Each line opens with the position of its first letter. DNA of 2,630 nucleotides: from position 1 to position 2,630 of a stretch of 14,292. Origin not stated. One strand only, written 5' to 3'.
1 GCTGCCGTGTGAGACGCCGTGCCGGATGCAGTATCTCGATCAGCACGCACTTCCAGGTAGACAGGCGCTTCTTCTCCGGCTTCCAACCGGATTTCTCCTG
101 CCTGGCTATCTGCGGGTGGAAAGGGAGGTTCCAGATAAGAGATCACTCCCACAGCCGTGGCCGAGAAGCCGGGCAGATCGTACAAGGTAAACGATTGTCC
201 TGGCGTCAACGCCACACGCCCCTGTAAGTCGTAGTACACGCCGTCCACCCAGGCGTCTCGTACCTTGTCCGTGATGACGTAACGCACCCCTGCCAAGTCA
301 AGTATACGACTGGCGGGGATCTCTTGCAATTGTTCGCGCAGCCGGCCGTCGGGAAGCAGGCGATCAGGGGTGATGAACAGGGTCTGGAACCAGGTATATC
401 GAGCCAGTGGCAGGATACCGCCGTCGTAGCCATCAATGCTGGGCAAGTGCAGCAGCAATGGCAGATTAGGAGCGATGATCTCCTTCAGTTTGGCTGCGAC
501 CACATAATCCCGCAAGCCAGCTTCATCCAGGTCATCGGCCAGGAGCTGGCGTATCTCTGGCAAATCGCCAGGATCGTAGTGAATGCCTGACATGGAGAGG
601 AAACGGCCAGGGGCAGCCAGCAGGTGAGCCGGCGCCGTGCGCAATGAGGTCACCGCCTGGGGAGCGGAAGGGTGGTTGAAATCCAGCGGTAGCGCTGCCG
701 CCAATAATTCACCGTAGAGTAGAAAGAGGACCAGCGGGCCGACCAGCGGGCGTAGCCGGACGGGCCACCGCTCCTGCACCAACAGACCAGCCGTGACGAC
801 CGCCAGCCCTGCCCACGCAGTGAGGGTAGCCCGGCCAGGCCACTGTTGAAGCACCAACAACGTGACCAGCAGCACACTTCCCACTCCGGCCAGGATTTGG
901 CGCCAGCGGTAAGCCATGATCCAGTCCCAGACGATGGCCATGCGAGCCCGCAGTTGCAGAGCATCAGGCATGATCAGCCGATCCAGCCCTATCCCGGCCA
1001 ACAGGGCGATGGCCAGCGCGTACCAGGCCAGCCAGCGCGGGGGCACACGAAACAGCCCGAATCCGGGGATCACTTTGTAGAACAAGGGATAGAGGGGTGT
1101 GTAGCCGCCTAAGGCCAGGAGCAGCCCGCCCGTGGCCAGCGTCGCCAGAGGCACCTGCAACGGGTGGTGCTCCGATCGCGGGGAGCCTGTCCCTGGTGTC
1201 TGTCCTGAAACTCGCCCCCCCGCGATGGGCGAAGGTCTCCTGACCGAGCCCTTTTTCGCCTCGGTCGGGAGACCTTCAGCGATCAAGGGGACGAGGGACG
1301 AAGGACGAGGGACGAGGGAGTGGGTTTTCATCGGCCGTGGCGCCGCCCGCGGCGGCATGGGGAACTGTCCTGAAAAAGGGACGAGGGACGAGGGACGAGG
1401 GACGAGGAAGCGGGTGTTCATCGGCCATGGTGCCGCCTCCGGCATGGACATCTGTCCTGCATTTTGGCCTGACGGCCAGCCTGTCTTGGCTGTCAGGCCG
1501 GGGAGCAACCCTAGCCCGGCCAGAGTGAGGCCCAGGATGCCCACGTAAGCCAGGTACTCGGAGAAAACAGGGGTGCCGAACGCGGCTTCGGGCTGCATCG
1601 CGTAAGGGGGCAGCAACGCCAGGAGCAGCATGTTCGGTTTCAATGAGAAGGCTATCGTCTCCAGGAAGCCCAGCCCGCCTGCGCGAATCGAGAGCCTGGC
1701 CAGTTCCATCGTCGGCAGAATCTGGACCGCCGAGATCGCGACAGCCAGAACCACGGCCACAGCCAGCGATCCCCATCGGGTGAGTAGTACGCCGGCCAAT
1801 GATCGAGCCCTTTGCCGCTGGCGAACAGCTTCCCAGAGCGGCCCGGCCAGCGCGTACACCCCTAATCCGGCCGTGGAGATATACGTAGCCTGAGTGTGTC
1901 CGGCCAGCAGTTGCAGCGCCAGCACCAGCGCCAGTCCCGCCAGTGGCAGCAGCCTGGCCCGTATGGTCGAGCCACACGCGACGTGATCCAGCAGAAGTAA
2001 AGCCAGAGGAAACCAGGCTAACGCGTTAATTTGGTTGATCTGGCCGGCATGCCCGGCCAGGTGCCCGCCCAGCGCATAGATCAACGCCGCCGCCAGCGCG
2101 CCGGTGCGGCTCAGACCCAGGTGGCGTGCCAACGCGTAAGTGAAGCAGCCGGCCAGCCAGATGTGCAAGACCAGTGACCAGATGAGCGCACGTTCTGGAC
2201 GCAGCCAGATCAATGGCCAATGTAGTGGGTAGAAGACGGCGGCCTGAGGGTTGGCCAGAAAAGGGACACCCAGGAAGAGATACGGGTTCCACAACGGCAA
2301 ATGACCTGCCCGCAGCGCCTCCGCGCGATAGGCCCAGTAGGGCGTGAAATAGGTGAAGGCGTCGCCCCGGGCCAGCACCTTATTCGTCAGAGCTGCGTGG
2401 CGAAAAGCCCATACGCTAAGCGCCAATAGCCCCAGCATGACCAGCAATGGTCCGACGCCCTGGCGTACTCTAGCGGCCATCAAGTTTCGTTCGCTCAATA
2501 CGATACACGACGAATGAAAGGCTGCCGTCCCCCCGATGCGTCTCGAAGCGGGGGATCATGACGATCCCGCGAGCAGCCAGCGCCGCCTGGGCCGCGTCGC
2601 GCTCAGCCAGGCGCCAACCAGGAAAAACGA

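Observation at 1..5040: Three-gene membrane glycosylation module with two different GT-C transferases behind one polyprenyl-phosphate sugar synthase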

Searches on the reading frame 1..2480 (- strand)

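Call 6: search_protein_families(library=pfam, proteins=[window:1-2480:-], max_evalue=0.01)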
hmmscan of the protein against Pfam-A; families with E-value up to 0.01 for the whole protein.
window:1-2480:- (826 aa): 0 families

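Call 7: search_protein_families(library=ncbifam, proteins=[window:1-2480:-], max_evalue=0.01)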
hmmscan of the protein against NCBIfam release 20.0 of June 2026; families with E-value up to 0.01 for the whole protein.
window:1-2480:- (826 aa): 0 families

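Call 8: search_protein_families(library=pfam, proteins=[window:1-2480:-], max_evalue=10)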
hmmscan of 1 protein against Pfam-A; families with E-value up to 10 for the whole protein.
window:1-2480:- (826 aa): 1 family
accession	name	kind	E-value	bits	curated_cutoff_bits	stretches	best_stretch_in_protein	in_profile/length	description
PF09586.16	YfhO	-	2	7.1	28.5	1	96-258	89-235/835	Bacterial membrane protein YfhO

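Call 11: find_homologous_proteins(query=window:1-2480:-)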
Query window:1-2480:- (826 aa): 2268 proteins with E <= 0.001 among 8000 candidates; the best 120 are listed.
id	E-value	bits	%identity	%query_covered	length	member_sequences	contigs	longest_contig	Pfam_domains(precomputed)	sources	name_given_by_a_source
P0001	0.0e+0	1160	75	48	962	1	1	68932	PF09586.17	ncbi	-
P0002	0.0e+0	1107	73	48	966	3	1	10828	PF09586.17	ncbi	-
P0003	0.0e+0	1106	72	48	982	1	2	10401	PF09586.17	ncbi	-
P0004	0.0e+0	1095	71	48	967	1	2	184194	PF09586.17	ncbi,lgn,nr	ncbi:MAG: YfhO family protein [Anaerolineae bacterium]|nr:YfhO family protein [Anaerolineae bacteriu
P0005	0.0e+0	1075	71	48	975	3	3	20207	PF09586.17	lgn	-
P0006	0.0e+0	1071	69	48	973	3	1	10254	PF09586.17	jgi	jgi:hypothetical protein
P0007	0.0e+0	1065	71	48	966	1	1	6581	PF09586.17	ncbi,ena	-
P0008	3.4e-290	983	68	45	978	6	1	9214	PF09586.17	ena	-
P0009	7.9e-288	975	67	44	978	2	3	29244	PF09586.17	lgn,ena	-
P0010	2.8e-237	808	55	48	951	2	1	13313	PF09586.17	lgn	-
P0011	6.5e-200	685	82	44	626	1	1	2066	PF09586.17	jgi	jgi:hypothetical protein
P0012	1.2e-170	588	47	44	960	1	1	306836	PF09586.17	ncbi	-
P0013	6.5e-167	575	49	46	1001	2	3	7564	PF09586.17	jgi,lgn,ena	-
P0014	1.1e-164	568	45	48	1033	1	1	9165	PF09586.17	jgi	jgi:hypothetical protein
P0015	1.9e-162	561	46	44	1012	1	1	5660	-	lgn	-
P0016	2.2e-162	560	47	44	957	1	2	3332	PF09586.17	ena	-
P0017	8.1e-160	552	47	44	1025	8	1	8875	PF09586.17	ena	-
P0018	1.1e-158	548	46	44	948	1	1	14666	PF09586.17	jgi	jgi:hypothetical protein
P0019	1.2e-158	548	46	44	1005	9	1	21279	PF09586.17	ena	-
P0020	4.4e-158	546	52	37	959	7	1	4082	PF09586.17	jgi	-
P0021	8.4e-158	545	47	46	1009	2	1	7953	PF09586.17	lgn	-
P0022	2.9e-157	544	45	44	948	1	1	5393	PF09586.17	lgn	-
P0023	7.9e-157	542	49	39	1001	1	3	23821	PF09586.17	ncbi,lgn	-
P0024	2.3e-156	541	47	44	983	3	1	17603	PF09586.17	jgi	jgi:hypothetical protein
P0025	1.2e-155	538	47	44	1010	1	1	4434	PF09586.17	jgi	jgi:hypothetical protein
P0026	3.1e-155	537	54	36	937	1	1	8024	PF09586.17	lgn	-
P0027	3.6e-155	537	44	47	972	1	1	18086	PF09586.17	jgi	jgi:hypothetical protein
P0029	4.3e-155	536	45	45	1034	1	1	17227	PF09586.17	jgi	-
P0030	1.2e-154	535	48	37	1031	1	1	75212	PF09586.17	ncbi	-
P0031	3.3e-154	533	46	45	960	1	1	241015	PF09586.17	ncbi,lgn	ncbi:MAG: YfhO family protein [Chloroflexota bacterium]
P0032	3.6e-154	533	48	46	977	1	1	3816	PF09586.17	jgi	jgi:hypothetical protein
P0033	3.8e-154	533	44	45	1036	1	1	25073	PF09586.17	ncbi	-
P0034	5.1e-154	533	47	48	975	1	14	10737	PF09586.17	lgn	-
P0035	5.3e-154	533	49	41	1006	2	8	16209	PF09586.17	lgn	-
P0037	6.0e-154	533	46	46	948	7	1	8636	PF09586.17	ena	-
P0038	1.0e-153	532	54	34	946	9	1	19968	PF09586.17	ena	-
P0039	1.3e-153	532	45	45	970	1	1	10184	PF09586.17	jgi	jgi:hypothetical protein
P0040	1.7e-153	531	47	40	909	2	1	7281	PF09586.17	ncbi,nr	ncbi:MAG: YfhO family protein [Chloroflexota bacterium]|nr:YfhO family protein [Chloroflexota bacter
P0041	2.8e-153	530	45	44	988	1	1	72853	PF09586.17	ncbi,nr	ncbi:MAG: YfhO family protein [Anaerolineae bacterium]|nr:YfhO family protein [Anaerolineae bacteriu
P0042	3.6e-153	530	46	46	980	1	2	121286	PF09586.17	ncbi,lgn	-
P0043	4.0e-153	530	53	37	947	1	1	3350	PF09586.17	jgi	jgi:hypothetical protein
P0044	5.6e-153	529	46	46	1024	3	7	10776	PF09586.17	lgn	-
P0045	6.7e-153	529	49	36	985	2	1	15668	PF09586.17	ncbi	-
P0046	7.6e-153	529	45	47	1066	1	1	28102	PF09586.17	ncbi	-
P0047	1.0e-152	529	45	44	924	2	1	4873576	PF09586.17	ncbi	ncbi:MAG: YfhO family protein, partial [Anaerolineae bacterium]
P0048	1.0e-152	529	47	44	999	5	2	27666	PF09586.17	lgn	-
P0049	1.8e-152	528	43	44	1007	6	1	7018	PF09586.17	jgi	-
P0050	2.9e-152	527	45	45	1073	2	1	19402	PF09586.17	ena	-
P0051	1.1e-151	525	53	36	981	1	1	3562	PF09586.17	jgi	jgi:hypothetical protein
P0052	1.7e-151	524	50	36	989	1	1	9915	PF09586.17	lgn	-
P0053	3.6e-151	523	51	35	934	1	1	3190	PF09586.17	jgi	jgi:hypothetical protein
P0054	4.6e-151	523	49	36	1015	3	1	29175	PF09586.17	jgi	-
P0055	5.6e-151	523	50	39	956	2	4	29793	PF09586.17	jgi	jgi:hypothetical protein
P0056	7.4e-151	522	51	36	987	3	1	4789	PF09586.17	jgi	jgi:hypothetical protein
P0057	8.7e-151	522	43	91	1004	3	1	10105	PF09586.17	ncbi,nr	ncbi:MAG: Bacterial membrane protein YfhO [Chloroflexi bacterium ADurb.Bin325]|nr:MAG: Bacterial mem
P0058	1.2e-150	522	49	38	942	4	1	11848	PF09586.17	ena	-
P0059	1.3e-150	522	47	46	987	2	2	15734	PF09586.17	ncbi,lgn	-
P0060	1.4e-150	521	45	44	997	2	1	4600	PF09586.17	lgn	-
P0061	2.6e-150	521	47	44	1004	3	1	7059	PF09586.17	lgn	-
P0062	2.8e-150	520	48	37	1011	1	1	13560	PF09586.17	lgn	-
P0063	3.1e-150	520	48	44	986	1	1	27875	PF09586.17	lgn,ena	-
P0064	3.1e-150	520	51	36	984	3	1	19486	PF09586.17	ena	-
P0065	5.5e-150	519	45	46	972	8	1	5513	PF09586.17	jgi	jgi:hypothetical protein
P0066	6.5e-150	519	49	36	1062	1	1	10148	PF09586.17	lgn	-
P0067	6.5e-150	519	45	44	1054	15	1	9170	PF09586.17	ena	-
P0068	7.8e-150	519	50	35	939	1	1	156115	PF09586.17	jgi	jgi:hypothetical protein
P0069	9.0e-150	519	46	44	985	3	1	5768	PF09586.17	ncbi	-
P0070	9.8e-150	519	46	47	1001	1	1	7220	PF09586.17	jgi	jgi:hypothetical protein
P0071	1.0e-149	519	45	46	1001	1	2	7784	PF09586.17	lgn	-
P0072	1.8e-149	518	44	44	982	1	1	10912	PF09586.17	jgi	jgi:hypothetical protein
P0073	2.1e-149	518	46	45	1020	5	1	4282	PF09586.17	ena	-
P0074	2.2e-149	518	45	46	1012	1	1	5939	PF09586.17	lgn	-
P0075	4.0e-149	517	45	46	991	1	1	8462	PF09586.17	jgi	jgi:hypothetical protein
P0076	4.3e-149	517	46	44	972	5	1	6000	PF09586.17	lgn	-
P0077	4.5e-149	516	45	43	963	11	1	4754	PF09586.17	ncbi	-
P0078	4.7e-149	516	42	44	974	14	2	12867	PF09586.17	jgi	-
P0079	5.0e-149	516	49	36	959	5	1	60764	PF09586.17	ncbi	ncbi:MAG: hypothetical protein ACUVR4_05700 [Anaerolineae bacterium]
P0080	5.3e-149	516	40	92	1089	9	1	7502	PF09586.17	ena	-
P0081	5.4e-149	516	48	41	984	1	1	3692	PF09586.17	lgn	-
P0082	5.9e-149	516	45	47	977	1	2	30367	PF09586.17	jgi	jgi:hypothetical protein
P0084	8.1e-149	516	52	37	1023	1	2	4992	PF09586.17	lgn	-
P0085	1.1e-148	515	45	40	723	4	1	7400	PF09586.17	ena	-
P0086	1.1e-148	515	43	45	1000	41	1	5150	PF09586.17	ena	-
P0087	1.2e-148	515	47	36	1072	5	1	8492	PF09586.17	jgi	jgi:hypothetical protein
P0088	1.3e-148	515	48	36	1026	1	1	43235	PF09586.17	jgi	jgi:hypothetical protein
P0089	1.4e-148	515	46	46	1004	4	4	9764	PF09586.17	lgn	-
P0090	1.4e-148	515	45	46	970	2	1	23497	PF09586.17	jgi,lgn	jgi:hypothetical protein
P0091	1.8e-148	514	46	47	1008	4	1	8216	PF09586.17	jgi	jgi:hypothetical protein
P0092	1.9e-148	514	42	44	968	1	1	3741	PF09586.17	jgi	jgi:hypothetical protein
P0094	2.6e-148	514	45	44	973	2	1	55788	PF09586.17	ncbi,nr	ncbi:MAG: YfhO family protein [Anaerolineae bacterium]|nr:YfhO family protein [Anaerolineae bacteriu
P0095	3.2e-148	514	48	36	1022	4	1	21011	PF09586.17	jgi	jgi:hypothetical protein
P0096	4.0e-148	513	49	36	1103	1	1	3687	PF09586.17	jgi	jgi:hypothetical protein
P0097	4.9e-148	513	45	46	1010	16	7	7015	PF09586.17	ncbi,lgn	-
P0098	5.7e-148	513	50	36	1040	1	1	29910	PF09586.17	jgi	jgi:hypothetical protein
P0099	1.0e-147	512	46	39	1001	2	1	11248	PF09586.17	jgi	jgi:hypothetical protein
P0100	1.5e-147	511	47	39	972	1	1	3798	PF09586.17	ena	-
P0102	2.3e-147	511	46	39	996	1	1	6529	PF09586.17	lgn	-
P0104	2.7e-147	511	42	45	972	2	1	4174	PF09586.17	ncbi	-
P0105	3.1e-147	510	44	45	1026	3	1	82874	PF09586.17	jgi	-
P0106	3.1e-147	510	47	36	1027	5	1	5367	PF09586.17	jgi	jgi:hypothetical protein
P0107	3.6e-147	510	43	46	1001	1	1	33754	PF09586.17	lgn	-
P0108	4.6e-147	510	48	36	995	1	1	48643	PF09586.17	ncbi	-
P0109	7.1e-147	509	52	26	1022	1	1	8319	PF09586.17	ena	-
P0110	1.1e-146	509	43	45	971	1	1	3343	PF09586.17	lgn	-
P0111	1.2e-146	508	48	36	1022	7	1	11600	PF09586.17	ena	-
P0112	1.7e-146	508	48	36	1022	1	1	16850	PF09586.17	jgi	jgi:hypothetical protein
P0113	1.8e-146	508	47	41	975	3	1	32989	PF09586.17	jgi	jgi:hypothetical protein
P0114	3.0e-146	507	44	47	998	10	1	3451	PF09586.17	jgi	-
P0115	5.9e-146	506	47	36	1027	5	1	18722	PF09586.17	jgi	jgi:hypothetical protein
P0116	6.9e-146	506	50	36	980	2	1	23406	PF09586.17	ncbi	-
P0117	7.7e-146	506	44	46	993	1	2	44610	PF09586.17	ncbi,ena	-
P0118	1.1e-145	505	44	43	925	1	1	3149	PF09586.17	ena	-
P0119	1.2e-145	505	45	45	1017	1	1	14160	PF09586.17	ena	-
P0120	1.3e-145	505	51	27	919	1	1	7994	PF09586.17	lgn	-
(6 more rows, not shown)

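Call 13: search_protein_families(library=pfam, proteins=[P0001, P0004, P0010, P0012, P0057], max_evalue=1)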
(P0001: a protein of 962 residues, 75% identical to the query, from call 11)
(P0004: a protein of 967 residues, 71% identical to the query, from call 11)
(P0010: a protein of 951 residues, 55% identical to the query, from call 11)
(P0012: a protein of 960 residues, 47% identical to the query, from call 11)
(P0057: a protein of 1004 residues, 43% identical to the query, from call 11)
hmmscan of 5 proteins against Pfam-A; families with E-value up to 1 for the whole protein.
P0001 (962 aa): 1 family
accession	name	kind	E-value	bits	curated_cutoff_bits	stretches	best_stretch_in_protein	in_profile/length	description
PF09586.16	YfhO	-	4.1e-11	42.5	28.5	1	875-932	778-835/835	Bacterial membrane protein YfhO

P0004 (967 aa): 1 family
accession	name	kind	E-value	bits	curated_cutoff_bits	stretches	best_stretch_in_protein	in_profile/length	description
PF09586.16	YfhO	-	3.8e-07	29.3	28.5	1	884-942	777-835/835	Bacterial membrane protein YfhO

P0010 (951 aa): 2 families
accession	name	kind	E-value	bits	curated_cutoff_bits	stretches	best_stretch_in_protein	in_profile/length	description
PF09586.16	YfhO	-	1.7e-11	43.7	28.5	1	862-929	767-835/835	Bacterial membrane protein YfhO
PF14880.11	COX14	-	0.15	12.3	25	1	334-353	13-32/59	Cytochrome oxidase c assembly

P0012 (960 aa): 1 family
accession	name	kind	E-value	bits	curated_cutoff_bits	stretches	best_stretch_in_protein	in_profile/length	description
PF09586.16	YfhO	-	1.3e-15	57.3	28.5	2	846-929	751-835/835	Bacterial membrane protein YfhO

P0057 (1004 aa): 1 family
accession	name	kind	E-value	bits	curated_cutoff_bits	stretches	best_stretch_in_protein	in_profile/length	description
PF09586.16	YfhO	-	1.3e-10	40.8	28.5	1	910-975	761-827/835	Bacterial membrane protein YfhO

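Call 21: find_encoding_contigs(protein=P0001, flank=10000, max_places=3)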
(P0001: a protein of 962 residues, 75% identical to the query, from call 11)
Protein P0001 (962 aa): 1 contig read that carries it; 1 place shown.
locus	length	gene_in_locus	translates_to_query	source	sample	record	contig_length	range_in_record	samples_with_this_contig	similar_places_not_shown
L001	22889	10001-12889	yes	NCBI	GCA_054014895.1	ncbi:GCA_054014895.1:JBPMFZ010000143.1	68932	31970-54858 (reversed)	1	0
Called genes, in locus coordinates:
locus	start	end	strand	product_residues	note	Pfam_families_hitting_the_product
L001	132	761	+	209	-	PF01865:PhoU_div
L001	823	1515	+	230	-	PF00702:Hydrolase, PF13419:HAD_2, PF13242:Hydrolase_like (faint)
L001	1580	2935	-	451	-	PF03979:Sigma70_r1_1, PF00140:Sigma70_r1_2, PF04542:Sigma70_r2, PF04539:Sigma70_r3, PF08281:Sigma70_r4_2 (faint), PF04545:Sigma70_r4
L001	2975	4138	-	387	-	PF03979:Sigma70_r1_1, PF00140:Sigma70_r1_2, PF04542:Sigma70_r2, PF04539:Sigma70_r3, PF04545:Sigma70_r4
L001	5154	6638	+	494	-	PF12282:GAF_PdtaS, PF07536:HWE_HK, PF07568:HisKA_2, PF13581:HATPase_c_2, PF02518:HATPase_c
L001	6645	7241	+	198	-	PF00072:Response_reg, PF03861:ANTAR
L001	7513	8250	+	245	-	PF00535:Glycos_transf_2, PF13641:Glyco_tranf_2_3 (faint)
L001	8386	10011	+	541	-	PF02366:PMT (weak), PF13231:PMT_2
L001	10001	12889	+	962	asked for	PF09586:YfhO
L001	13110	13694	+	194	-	-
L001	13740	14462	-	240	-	-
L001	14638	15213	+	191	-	PF04079:SMC_ScpB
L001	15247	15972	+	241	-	PF01381:HTH_3 (weak), PF13443:HTH_26 (weak), PF13560:HTH_31 (weak)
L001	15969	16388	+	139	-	PF21979:Hfq_1 (weak)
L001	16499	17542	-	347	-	PF01168:Ala_racemase_N, PF14031:D-ser_dehydrat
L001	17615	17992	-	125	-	PF01042:Ribonuc_L-PSP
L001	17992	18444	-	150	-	PF13279:4HBT_2, PF03061:4HBT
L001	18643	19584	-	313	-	PF00551:Formyl_trans_N, PF02911:Formyl_trans_C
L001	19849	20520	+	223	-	PF09685:MamF_MmsF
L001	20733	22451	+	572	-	PF01368:DHH, PF02272:DHHA1, PF17768:RecJ_OB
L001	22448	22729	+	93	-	-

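Call 22: find_encoding_contigs(protein=P0004, flank=10000, max_places=3)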
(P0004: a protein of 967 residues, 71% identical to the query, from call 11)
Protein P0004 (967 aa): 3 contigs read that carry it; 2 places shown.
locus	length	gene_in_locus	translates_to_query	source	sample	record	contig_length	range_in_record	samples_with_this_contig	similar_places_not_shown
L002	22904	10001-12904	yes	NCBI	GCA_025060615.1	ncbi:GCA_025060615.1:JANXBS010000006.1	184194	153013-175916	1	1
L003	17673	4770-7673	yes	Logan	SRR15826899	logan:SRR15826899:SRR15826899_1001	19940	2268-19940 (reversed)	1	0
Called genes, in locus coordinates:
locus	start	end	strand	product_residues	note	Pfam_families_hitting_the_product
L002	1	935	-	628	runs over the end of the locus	PF13231:PMT_2 (weak)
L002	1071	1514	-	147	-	PF00571:CBS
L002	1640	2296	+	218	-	PF00702:Hydrolase, PF13419:HAD_2, PF13242:Hydrolase_like (weak)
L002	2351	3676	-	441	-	PF03979:Sigma70_r1_1 (weak), PF00140:Sigma70_r1_2, PF04542:Sigma70_r2, PF04539:Sigma70_r3, PF01381:HTH_3 (faint), PF04545:Sigma70_r4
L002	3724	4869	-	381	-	PF03979:Sigma70_r1_1, PF00140:Sigma70_r1_2, PF04542:Sigma70_r2, PF04539:Sigma70_r3, PF04545:Sigma70_r4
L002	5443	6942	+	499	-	PF12282:GAF_PdtaS, PF07536:HWE_HK, PF07568:HisKA_2, PF13581:HATPase_c_2, PF02518:HATPase_c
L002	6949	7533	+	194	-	PF00072:Response_reg, PF03861:ANTAR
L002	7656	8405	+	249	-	PF00535:Glycos_transf_2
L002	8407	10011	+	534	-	PF13231:PMT_2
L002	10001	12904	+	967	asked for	PF09586:YfhO (weak)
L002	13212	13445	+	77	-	PF20797:HepT-like_2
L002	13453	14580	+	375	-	PF13439:Glyco_transf_4, PF13579:Glyco_trans_4_4, PF20706:GT4-conflict, PF00534:Glycos_transf_1, PF13692:Glyco_trans_1_4, PF13524:Glyco_trans_1_2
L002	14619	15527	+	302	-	PF01370:Epimerase, PF13460:NAD_binding_10, PF08338:DUF1731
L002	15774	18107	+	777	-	PF00403:HMA (weak), PF00122:E1-E2_ATPase, PF00702:Hydrolase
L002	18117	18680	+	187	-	-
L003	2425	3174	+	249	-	PF00535:Glycos_transf_2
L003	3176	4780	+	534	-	PF13231:PMT_2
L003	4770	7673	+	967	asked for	PF09586:YfhO (weak)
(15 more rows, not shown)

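Call 23: find_encoding_contigs(protein=P0012, flank=8000, max_places=2)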
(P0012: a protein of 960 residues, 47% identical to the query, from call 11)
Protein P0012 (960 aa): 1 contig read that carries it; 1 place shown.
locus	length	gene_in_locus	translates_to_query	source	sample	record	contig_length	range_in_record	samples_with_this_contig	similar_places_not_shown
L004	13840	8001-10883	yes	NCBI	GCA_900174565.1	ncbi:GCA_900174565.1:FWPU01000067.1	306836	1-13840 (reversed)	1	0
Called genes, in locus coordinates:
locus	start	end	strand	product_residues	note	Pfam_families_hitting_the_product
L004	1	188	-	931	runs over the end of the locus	PF00690:Cation_ATPase_N, PF00122:E1-E2_ATPase, PF13246:Cation_ATPase, PF00702:Hydrolase, PF00689:Cation_ATPase_C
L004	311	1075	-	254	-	PF00149:Metallophos, PF12850:Metallophos_2 (weak)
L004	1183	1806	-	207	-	PF00300:His_Phos_1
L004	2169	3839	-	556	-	PF22847:Glyco_hydro_43_rel (faint)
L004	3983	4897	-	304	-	PF07691:PA14, PF25275:Golvesin_C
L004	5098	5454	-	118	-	-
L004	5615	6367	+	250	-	PF00535:Glycos_transf_2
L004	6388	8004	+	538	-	PF13231:PMT_2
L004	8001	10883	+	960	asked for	PF09586:YfhO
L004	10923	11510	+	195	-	-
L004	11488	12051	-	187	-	-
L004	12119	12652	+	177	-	PF04079:SMC_ScpB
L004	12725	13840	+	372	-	?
